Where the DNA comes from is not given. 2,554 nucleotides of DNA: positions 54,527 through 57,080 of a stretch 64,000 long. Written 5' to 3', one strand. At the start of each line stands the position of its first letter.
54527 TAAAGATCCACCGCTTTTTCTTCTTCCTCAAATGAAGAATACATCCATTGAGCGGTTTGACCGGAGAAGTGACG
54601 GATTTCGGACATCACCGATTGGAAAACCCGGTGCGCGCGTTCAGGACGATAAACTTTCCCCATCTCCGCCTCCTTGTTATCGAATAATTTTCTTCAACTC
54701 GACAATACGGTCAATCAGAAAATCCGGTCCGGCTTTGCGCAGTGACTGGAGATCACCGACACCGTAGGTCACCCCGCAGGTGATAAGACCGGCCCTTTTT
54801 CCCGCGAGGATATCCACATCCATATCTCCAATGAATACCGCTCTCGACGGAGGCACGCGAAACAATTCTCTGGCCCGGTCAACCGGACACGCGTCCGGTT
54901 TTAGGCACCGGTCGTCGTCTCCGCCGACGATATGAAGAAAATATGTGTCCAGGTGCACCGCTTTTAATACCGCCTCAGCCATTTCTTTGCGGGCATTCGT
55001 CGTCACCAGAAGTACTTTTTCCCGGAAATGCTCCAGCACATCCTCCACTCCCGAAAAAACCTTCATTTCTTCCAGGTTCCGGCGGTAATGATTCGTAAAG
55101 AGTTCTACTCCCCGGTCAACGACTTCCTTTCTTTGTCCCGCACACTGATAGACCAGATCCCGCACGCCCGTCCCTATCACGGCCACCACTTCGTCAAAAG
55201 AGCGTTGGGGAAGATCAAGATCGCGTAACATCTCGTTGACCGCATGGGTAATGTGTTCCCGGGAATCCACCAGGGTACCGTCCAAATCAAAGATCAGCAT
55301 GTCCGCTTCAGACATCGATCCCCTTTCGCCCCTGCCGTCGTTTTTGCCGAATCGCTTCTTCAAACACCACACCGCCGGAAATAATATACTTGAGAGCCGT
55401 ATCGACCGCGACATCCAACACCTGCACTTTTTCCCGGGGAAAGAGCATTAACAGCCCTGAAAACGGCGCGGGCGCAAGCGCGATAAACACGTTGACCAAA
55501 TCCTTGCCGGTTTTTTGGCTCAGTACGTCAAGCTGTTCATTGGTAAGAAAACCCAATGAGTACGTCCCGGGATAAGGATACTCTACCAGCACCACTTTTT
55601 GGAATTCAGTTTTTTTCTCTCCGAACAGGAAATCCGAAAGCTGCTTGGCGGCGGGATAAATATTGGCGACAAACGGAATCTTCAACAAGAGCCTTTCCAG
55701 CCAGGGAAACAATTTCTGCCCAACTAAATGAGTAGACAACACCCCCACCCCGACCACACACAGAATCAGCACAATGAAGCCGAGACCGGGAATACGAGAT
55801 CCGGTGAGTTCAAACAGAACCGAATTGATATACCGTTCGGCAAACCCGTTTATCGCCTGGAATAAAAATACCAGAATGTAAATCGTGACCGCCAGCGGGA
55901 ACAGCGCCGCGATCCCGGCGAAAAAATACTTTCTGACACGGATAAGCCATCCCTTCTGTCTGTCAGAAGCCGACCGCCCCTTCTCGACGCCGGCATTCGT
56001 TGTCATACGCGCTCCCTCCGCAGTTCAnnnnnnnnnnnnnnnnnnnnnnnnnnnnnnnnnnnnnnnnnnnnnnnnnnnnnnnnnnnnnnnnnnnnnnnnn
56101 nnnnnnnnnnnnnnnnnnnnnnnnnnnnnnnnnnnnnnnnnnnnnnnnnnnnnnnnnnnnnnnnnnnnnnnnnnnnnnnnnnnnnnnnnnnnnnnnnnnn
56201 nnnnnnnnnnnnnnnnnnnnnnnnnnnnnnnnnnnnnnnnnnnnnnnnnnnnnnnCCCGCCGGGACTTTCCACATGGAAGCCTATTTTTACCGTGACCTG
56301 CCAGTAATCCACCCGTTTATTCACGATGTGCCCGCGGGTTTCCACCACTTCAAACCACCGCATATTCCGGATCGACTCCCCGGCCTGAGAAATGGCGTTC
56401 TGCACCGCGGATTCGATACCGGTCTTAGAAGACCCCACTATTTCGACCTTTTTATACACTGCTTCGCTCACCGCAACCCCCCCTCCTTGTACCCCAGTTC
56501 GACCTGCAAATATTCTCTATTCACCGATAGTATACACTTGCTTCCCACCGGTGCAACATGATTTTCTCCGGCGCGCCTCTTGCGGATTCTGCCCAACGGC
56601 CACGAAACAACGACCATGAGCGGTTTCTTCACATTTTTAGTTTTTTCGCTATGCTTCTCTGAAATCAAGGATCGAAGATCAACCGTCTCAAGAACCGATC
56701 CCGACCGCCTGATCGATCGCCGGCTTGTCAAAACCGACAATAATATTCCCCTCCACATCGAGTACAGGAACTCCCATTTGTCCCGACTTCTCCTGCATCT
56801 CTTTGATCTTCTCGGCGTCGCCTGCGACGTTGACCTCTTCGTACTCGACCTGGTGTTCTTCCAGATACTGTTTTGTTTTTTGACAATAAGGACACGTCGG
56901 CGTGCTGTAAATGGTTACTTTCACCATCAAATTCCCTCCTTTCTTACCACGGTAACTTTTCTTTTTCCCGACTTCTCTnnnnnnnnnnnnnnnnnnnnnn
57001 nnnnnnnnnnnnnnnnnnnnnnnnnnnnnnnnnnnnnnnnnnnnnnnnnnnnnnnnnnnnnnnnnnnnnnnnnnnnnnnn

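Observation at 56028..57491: Dodecin-rubredoxin fusion protein within a redox-stress gene cluster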

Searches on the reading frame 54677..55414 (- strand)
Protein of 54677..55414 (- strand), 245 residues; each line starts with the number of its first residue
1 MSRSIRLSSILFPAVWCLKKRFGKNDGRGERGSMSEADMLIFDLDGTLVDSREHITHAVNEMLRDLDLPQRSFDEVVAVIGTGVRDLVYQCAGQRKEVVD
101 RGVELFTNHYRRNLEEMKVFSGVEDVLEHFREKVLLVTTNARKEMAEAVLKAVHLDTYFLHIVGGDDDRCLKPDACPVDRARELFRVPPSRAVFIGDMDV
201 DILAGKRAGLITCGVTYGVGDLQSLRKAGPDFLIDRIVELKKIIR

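Call 3: search_protein_families(library=pfam, proteins=[window:54677-55414:-], max_evalue=0.01)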
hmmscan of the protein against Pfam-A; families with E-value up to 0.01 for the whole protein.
window:54677-55414:- (245 aa): 4 families
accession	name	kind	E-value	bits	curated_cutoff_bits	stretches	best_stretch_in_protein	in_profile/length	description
PF13419.12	HAD_2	-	2.1e-31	109.9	23.8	1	40-215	1-178/178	Haloacid dehalogenase-like hydrolase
PF00702.32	Hydrolase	-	1.5e-25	91.1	26.4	1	39-209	3-191/191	haloacid dehalogenase-like hydrolase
PF13242.12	Hydrolase_like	-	4.4e-11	43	22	1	172-240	4-75/75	HAD-hyrolase-like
PF12710.13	HAD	-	7.1e-05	23.7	27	1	41-203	2-186/189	haloacid dehalogenase-like hydrolase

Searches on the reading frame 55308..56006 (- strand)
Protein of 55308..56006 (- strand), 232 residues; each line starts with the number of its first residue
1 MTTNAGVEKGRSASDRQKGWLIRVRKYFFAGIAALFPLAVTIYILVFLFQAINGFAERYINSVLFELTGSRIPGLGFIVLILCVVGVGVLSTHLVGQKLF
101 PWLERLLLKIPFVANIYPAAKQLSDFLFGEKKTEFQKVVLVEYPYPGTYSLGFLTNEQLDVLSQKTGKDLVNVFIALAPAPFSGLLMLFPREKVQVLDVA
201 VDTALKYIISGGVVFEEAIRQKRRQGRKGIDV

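Call 3: search_protein_families(library=pfam, proteins=[window:55308-56006:-], max_evalue=0.01)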
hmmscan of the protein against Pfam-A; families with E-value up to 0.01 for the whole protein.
window:55308-56006:- (232 aa): 1 family
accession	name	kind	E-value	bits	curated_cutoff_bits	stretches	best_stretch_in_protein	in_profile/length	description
PF04367.18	DUF502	-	2e-30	105.2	23.8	1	78-183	1-107/107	Protein of unknown function (DUF502)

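Call 4: search_protein_families(library=ncbifam, proteins=[window:55308-56006:-], max_evalue=0.01)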
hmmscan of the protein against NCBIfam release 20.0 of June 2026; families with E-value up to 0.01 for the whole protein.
window:55308-56006:- (232 aa): 0 families

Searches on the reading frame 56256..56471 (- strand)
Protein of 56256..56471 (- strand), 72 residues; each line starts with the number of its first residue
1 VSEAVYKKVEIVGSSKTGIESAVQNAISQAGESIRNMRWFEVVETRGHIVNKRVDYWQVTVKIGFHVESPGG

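Call 69: search_solved_structures(query=window:56256-56471:-, max_evalue=1e-8, show_alignments=5)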
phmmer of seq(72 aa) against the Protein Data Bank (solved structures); distinct sequences matched with E-value up to 1e-8: 12.
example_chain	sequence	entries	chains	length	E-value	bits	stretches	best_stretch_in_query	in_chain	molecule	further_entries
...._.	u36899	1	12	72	7.6e-26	92.5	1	1-68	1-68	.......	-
6ri3_A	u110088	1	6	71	1.6e-17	66.2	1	1-71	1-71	dodecin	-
9bwn_A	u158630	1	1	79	6e-17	64.4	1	1-71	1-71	Flavoprotein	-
6r1e_A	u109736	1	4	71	1.3e-16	63.3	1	1-69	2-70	dodecin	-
3oqt_A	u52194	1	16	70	3.4e-16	62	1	1-69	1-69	Rv1498A PROTEIN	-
2yiz_A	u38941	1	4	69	8.8e-16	60.7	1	4-69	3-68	DODECIN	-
2cz8_A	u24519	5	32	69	3.4e-15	58.9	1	4-69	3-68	tt0972 protein | HYPOTHETICAL PROTEIN TTHA1431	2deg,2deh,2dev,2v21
2v18_A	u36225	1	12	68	3.8e-15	58.7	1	5-69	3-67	DODECIN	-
2ux9_A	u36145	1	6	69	6.2e-15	58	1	4-68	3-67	DODECIN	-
2yj0_A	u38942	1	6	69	6.5e-15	58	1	4-69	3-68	DODECIN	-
2v19_A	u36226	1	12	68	2.8e-14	56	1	5-69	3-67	DODECIN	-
2vyx_A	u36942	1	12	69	9.2e-14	54.3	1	4-69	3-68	TTHA1431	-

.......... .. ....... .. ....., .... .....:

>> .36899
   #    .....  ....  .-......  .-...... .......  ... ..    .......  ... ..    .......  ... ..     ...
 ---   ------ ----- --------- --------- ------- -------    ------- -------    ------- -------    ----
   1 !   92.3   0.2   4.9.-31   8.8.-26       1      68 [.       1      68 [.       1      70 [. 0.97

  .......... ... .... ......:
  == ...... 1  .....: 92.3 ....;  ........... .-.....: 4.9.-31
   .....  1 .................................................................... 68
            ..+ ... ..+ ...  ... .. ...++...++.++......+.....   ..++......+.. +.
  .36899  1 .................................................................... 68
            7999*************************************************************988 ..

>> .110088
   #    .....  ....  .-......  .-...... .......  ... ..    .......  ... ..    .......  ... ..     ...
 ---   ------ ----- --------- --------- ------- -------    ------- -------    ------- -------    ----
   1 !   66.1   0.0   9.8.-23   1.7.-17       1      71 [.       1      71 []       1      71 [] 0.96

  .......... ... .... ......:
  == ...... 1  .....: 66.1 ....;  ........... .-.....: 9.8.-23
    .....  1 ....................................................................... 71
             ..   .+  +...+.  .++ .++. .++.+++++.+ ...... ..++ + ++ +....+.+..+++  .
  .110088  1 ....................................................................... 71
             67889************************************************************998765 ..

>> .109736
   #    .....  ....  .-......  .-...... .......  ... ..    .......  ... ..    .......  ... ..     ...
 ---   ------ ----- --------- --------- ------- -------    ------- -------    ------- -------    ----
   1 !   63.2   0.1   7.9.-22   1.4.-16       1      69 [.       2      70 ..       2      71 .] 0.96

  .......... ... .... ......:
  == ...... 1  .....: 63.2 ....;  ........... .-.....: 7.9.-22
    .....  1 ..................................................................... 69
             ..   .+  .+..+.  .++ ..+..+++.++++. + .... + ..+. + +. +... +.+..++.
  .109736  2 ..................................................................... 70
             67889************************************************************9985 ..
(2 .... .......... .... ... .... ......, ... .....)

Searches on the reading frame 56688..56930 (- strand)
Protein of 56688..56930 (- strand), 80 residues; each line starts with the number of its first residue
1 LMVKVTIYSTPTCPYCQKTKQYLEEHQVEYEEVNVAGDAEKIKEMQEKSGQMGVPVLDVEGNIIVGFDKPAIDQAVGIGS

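Call 3: search_protein_families(library=pfam, proteins=[window:56688-56930:-], max_evalue=0.01)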
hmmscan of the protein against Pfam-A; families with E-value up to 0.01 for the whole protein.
window:56688-56930:- (80 aa): 8 families
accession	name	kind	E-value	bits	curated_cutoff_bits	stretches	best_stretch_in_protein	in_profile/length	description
PF00462.30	Glutaredoxin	-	2e-20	73.2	22.9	1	5-64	1-60/60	Glutaredoxin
PF13417.12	GST_N_3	-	1.9e-08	34.9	22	1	8-64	2-57/75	Glutathione S-transferase, N-terminal domain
PF05768.20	Glrx-like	-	8.1e-07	29.7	26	1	4-54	1-55/77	Glutaredoxin-like domain (DUF836)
PF13192.12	Thioredoxin_3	-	3.2e-06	27.5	24.8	1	4-64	2-60/76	Thioredoxin domain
PF13409.12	GST_N_2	-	2.3e-05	25.3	25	1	12-66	1-59/70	Glutathione S-transferase, N-terminal domain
PF13098.12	Thioredoxin_2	-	0.00012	22.8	27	1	5-48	9-54/104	Thioredoxin-like domain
PF02798.26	GST_N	-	0.0024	18.6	20.9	1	4-64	2-64/76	Glutathione S-transferase, N-terminal domain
PF04908.21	SH3BGR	-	0.0032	18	21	1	17-50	21-54/99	SH3-binding, glutamic acid-rich protein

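Call 4: search_protein_families(library=ncbifam, proteins=[window:56688-56930:-], max_evalue=0.01)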
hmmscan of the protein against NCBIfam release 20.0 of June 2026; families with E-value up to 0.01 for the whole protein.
window:56688-56930:- (80 aa): 26 families (the best 25 are shown)
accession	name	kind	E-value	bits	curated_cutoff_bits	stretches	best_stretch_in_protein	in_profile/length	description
TIGR02196.1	GlrX_YruB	hypoth_equivalog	2e-27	95.5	88.55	1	4-76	1-73/74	glutaredoxin-like protein, YruB-family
NF041212.1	Uxx_star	subfamily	1.9e-17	63.2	66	1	5-68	1-65/70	Uxx-star family glutaredoxin-like (seleno)protein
TIGR02181.1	GRX_bact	equivalog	1.9e-15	56.8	90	1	5-68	1-65/80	glutaredoxin 3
NF007923.0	PRK10638.1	equivalog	1.4e-14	53.9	129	1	2-69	1-68/83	glutaredoxin 3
TIGR02194.1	GlrX_NrdH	subfamily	2.9e-13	49.8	85.75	1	5-72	1-68/72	glutaredoxin-like protein NrdH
NF045501.1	HUGP_GUXX-star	exception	9.9e-13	48.1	325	1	4-68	166-231/236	HUGP/GUXX-star fusion selenoprotein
NF041211.1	gluta_UXX_star_2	equivalog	1.6e-11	44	100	1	5-68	1-65/71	UXX-star (seleno)protein family 2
TIGR02190.1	GlrX-dom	hypoth_equivalog_domain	5.1e-11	42.4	99.3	1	4-69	9-73/79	glutaredoxin-family domain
NF041114.2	gluta_UXX_star_1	equivalog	2.3e-10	40.6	72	1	5-67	1-64/70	UXX-star selenoprotein family 1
TIGR02200.1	GlrX_actino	hypoth_equivalog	4e-10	40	89.5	1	4-61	1-59/77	mycoredoxin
TIGR02180.1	GRX_euk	equivalog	1.2e-09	38.2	87.25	1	5-68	1-69/84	glutaredoxin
NF047338.1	gluta_UXX_star_3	exception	2.2e-09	37.2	97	1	5-62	1-58/70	UXX-star (seleno)protein family 3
NF002459.0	PRK01655.1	subfamily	1.8e-08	34.5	123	1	5-47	2-44/132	transcriptional regulator Spx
TIGR01617.1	arsC_related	subfamily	1e-07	32.2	75.05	1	6-47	2-43/117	Spx/MgsR family RNA polymerase-binding regulatory protein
TIGR00411.1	redox_disulf_1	equivalog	6.7e-07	29.3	92.75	1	3-63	1-63/82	MJ0307 family thioredoxin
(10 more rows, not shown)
